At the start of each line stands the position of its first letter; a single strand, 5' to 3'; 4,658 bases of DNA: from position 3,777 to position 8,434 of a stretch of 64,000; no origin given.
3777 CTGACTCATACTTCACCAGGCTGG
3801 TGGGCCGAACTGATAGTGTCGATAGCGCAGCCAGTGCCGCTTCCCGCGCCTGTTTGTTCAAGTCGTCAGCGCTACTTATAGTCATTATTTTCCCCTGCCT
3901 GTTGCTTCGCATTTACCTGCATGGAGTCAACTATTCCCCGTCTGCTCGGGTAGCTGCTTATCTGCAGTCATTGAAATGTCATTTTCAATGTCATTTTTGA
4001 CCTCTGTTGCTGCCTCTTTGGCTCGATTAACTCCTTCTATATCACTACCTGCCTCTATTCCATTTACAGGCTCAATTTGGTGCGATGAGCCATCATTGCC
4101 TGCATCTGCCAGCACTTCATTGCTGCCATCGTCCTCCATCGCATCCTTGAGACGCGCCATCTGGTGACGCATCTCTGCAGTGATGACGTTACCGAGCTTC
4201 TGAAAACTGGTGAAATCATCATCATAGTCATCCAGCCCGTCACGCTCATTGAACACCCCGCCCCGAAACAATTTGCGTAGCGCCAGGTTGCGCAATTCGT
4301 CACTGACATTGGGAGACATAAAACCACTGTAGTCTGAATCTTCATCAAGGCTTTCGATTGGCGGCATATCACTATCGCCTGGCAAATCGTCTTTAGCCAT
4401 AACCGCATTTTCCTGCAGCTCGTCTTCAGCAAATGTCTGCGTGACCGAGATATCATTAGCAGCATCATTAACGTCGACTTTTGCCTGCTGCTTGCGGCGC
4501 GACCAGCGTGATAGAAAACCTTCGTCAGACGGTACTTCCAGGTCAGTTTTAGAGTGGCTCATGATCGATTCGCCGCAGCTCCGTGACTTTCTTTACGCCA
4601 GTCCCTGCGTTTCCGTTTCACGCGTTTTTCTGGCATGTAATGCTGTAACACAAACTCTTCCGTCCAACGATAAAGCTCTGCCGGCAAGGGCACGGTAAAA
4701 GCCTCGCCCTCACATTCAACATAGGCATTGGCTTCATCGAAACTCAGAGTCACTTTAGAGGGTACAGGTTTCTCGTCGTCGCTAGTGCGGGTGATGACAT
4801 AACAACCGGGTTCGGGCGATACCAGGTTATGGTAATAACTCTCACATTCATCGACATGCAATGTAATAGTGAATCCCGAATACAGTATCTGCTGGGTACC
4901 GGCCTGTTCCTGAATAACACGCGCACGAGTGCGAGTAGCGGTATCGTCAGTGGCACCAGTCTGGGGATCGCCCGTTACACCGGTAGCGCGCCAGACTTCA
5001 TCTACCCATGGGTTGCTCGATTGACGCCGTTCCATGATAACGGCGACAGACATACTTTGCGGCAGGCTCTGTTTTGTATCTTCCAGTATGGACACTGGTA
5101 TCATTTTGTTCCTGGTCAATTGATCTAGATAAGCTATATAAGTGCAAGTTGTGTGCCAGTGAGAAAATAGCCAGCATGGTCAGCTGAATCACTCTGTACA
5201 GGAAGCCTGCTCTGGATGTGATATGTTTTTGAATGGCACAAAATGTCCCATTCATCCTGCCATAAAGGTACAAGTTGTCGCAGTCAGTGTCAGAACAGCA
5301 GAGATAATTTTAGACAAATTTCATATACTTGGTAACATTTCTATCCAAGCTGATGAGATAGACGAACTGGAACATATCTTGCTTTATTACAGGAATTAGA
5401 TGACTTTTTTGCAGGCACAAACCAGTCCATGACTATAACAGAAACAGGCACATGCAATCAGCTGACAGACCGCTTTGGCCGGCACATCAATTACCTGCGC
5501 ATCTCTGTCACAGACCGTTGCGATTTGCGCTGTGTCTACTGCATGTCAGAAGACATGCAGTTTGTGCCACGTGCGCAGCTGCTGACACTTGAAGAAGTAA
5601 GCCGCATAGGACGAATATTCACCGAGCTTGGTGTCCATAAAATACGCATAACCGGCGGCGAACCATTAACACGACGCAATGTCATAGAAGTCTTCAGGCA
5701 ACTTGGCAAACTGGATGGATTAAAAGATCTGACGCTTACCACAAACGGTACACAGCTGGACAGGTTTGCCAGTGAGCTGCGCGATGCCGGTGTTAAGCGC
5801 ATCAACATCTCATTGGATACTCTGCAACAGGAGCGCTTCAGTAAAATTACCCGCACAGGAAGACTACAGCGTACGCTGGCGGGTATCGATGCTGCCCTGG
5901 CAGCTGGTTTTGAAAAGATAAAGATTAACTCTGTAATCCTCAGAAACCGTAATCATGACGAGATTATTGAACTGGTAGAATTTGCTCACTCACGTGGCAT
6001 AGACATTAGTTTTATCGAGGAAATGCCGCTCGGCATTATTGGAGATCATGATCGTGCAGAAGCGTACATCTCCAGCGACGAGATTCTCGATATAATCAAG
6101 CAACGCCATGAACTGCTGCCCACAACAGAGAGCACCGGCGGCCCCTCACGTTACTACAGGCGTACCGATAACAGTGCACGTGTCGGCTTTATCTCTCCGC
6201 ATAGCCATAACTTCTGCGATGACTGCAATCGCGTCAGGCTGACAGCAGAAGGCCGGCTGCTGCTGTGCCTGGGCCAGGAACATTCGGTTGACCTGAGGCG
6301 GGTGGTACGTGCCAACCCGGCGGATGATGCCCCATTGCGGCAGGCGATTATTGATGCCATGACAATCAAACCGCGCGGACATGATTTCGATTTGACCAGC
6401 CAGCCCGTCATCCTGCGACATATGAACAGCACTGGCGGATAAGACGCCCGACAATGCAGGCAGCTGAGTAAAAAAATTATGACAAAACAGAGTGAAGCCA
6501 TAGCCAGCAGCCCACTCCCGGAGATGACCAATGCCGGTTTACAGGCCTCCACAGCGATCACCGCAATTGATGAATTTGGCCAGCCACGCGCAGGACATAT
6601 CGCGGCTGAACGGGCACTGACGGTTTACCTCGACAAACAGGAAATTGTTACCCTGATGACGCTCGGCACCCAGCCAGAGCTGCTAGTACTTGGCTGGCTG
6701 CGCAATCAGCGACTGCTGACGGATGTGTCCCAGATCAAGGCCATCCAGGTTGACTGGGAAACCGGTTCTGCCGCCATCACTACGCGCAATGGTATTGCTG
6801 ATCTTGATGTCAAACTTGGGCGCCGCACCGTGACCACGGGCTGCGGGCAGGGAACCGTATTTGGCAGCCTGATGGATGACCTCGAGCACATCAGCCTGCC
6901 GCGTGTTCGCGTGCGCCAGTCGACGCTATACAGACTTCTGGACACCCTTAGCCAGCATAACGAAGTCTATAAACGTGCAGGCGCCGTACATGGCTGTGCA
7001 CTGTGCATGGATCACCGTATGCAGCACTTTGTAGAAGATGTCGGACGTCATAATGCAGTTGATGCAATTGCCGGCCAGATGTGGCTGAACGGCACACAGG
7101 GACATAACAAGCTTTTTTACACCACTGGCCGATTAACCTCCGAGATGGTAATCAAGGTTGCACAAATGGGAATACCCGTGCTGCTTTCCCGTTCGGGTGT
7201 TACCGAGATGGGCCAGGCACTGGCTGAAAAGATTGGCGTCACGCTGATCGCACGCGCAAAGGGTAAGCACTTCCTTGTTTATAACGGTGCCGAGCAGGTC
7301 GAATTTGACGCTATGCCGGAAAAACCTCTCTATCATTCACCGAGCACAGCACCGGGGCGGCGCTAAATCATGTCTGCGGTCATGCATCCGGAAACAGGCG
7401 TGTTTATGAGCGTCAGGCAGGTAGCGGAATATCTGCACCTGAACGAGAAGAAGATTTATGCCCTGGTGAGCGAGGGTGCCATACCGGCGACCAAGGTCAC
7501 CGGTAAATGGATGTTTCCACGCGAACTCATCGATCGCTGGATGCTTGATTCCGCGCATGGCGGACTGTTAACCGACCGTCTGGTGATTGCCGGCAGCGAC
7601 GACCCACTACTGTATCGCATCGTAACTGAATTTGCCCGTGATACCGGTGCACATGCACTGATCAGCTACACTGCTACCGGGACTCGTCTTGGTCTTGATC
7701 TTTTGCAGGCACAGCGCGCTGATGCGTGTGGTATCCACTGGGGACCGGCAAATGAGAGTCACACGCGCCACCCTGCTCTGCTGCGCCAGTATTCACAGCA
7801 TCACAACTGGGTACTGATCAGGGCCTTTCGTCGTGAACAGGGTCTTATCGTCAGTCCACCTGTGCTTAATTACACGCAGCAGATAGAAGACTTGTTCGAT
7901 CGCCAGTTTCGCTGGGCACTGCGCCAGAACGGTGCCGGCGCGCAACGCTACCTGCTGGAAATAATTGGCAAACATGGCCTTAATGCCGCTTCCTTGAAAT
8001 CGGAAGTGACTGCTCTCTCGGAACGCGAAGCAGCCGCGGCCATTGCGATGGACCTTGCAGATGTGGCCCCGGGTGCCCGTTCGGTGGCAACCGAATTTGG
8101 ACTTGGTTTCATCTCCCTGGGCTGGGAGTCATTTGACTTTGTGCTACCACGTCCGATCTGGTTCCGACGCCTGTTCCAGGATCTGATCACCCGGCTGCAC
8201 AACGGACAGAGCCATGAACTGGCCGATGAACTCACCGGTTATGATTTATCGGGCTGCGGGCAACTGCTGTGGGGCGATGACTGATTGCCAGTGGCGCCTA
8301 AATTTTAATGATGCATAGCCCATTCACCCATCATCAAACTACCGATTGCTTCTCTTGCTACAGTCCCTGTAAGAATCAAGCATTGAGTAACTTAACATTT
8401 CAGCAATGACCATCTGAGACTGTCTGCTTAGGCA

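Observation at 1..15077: Mo/W-cofactor island: Cys-type Tat-exported FDH-like enzyme with DUF3305/DUF3306/polyferredoxin/TorD module, moaA-fdhD, TunR-like regulator, sigma-54 activator and tupABC-mobAB-moeA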

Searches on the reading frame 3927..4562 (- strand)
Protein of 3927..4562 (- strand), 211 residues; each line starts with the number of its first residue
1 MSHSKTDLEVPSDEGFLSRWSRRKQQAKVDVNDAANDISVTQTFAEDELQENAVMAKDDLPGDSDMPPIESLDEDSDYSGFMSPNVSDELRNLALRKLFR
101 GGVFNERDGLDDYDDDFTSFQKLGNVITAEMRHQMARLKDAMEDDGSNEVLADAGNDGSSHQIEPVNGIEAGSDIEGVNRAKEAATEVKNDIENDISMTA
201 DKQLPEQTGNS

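Call 8: search_protein_families(library=pfam, proteins=[window:3927-4562:-])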
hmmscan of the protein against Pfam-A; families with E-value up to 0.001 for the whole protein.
window:3927-4562:- (211 aa): 1 family
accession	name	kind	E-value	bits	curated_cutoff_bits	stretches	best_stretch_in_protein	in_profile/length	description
PF11748.13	DUF3306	-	2.7e-26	93.1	25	1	15-123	1-120/120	Protein of unknown function (DUF3306)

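Call 9: search_protein_families(library=ncbifam, proteins=[window:3927-4562:-])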
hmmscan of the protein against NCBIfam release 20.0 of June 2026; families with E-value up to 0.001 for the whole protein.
window:3927-4562:- (211 aa): 0 families

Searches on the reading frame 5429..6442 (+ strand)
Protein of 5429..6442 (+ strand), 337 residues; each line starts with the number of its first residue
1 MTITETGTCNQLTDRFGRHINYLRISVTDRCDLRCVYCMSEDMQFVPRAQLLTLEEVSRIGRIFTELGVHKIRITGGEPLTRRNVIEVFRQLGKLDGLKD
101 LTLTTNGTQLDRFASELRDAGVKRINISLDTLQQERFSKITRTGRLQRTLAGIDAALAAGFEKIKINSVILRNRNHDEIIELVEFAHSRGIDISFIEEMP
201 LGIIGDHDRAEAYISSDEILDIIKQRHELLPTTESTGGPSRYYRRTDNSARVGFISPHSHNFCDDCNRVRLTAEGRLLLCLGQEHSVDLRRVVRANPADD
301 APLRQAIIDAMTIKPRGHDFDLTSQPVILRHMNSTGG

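Call 8: search_protein_families(library=pfam, proteins=[window:5429-6442:+])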
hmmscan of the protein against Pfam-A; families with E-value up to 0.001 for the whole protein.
window:5429-6442:+ (337 aa): 3 families
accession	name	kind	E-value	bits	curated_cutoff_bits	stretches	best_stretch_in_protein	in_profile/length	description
PF06463.18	Mob_synth_C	-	3.9e-38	130.7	37.4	1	191-319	1-127/128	Molybdenum Cofactor Synthesis C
PF04055.27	Radical_SAM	-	2.2e-35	122.7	29.5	1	25-186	1-166/166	Radical SAM superfamily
PF13353.11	Fer4_12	-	1.4e-07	32.3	22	1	30-132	14-116/137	4Fe-4S single cluster domain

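Call 9: search_protein_families(library=ncbifam, proteins=[window:5429-6442:+])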
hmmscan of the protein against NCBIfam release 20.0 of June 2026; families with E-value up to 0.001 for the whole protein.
window:5429-6442:+ (337 aa): 65 families (the best 25 are shown)
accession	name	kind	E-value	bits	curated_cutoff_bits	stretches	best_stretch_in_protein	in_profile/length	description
TIGR02666.1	moaA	equivalog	6.2e-113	377.2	284.05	1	12-337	1-336/336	GTP 3',8-cyclase MoaA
TIGR02668.1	moaA_archaeal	equivalog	9e-73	244.9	325.25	1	12-312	1-296/303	GTP 3',8-cyclase MoaA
NF001199.0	PRK00164.2-1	equivalog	1e-68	231.8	231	1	11-311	2-298/308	GTP 3',8-cyclase MoaA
TIGR04545.1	rSAM_ahbD_hemeb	equivalog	1.1e-20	74.4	500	1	26-228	5-203/339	heme b synthase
NF045702.1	rSAM_GDGT_ether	equivalog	2.5e-19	69.3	450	1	19-212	84-279/486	tetraether lipid synthase Tes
NF050035.1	rSAM_WgK_link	exception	3e-19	69.3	650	1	23-191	11-176/367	radical SAM/SPASM peptide maturase WgkB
NF045646.2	rSAM_Se_TrsS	equivalog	6.1e-18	64.6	490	1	25-225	90-293/441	radical SAM (seleno)protein TrsS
TIGR04347.1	pseudo_SAM_Halo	equivalog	1.8e-16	60.4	525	1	26-195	43-208/390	TIGR04347 family pseudo-SAM/SPASM protein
TIGR04317.1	W_rSAM_matur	equivalog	3.4e-16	59.3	380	1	19-192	2-177/349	tungsten cofactor oxidoreductase radical SAM maturase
TIGR02109.1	PQQ_syn_pqqE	equivalog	4.2e-16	58.8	381.35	1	24-187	10-170/358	pyrroloquinoline quinone biosynthesis protein PqqE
TIGR04054.1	rSAM_NirJ1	equivalog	2.4e-15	56.1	650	1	26-191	41-202/387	putative heme d1 biosynthesis radical SAM protein NirJ1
TIGR03962.1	mycofact_rSAM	equivalog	2.7e-15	56.4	265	1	26-196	17-183/339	mycofactocin radical SAM maturase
NF038332.1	rSAM_rare_HxsC4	exception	4.9e-15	55.5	500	1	11-193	4-188/335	radical SAM protein HxsC4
TIGR04311.1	rSAM_Geo_metal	subfamily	1.1e-14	54.3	400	1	23-196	5-184/423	radical SAM/SPASM family putative metalloenzyme maturase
TIGR04466.1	rSAM_BlsE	equivalog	2.2e-14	53.7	400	1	21-192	3-168/327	cytosylglucuronate decarboxylase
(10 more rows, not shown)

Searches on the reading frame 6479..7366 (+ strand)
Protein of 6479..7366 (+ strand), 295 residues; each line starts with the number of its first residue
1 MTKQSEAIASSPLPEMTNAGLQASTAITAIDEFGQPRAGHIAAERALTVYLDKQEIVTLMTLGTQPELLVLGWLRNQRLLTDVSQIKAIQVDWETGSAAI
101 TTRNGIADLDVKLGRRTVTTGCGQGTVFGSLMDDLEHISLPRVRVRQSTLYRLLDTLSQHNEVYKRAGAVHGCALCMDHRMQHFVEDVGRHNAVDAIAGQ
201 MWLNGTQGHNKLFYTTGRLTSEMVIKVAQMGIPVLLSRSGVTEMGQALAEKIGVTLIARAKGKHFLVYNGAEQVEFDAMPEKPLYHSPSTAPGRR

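Call 8: search_protein_families(library=pfam, proteins=[window:6479-7366:+])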
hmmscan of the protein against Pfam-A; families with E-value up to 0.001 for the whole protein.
window:6479-7366:+ (295 aa): 1 family
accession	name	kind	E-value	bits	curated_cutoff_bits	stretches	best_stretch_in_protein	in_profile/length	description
PF02634.21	FdhD-NarQ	-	2.7e-75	253.6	27.2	1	42-274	1-236/237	FdhD/NarQ family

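Call 9: search_protein_families(library=ncbifam, proteins=[window:6479-7366:+])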
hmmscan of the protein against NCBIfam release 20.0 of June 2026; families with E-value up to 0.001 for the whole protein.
window:6479-7366:+ (295 aa): 2 families
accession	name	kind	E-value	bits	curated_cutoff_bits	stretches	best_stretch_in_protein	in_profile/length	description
NF001943.0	PRK00724.1-2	equivalog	4e-37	127.7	269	1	37-275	22-273/274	formate dehydrogenase accessory sulfurtransferase FdhD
TIGR00129.1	fdhD_narQ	equivalog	3.3e-34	118.3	140.9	1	40-274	4-235/237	formate dehydrogenase accessory sulfurtransferase FdhD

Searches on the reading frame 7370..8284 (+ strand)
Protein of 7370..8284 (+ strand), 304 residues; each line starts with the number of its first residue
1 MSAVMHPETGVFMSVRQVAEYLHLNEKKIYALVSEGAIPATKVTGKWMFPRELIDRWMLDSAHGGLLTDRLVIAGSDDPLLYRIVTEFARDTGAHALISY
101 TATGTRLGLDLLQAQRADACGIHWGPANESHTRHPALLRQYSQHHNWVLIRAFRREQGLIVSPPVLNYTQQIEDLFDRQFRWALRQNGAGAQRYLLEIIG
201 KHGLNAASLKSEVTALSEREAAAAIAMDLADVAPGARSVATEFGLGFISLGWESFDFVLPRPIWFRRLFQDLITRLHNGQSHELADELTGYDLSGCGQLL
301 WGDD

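Call 8: search_protein_families(library=pfam, proteins=[window:7370-8284:+])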
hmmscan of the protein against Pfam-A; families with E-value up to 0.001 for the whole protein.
window:7370-8284:+ (304 aa): 2 families
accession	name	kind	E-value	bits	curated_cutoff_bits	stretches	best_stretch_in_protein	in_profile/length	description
PF12727.12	PBP_like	-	1.3e-41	142.3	27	1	94-276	9-192/193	PBP superfamily domain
PF12728.13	HTH_17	-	4.7e-12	46.4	27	1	12-58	1-47/51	Helix-turn-helix domain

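Call 9: search_protein_families(library=ncbifam, proteins=[window:7370-8284:+])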
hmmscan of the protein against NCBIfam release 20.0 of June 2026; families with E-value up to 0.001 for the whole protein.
window:7370-8284:+ (304 aa): 3 families
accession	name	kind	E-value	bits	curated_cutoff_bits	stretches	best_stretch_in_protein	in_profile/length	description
NF011068.0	PRK14498.1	equivalog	2.3e-29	101.9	534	1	69-299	417-643/647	molybdopterin biosynthesis protein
NF047737.1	antiphage_MADS1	equivalog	3e-13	49.8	80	1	13-58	4-49/49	methylation-associated defense system helix-turn-helix domain-containing protein MAD1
TIGR01764.1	excise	domain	1.2e-10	41.5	28.8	1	12-58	1-47/49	excisionase family DNA-binding protein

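Call 50: search_solved_structures(query=window:7370-8284:+, max_evalue=0.01, show_alignments=1)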
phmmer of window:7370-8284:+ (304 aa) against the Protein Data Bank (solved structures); distinct sequences matched with E-value up to 0.01: 0.
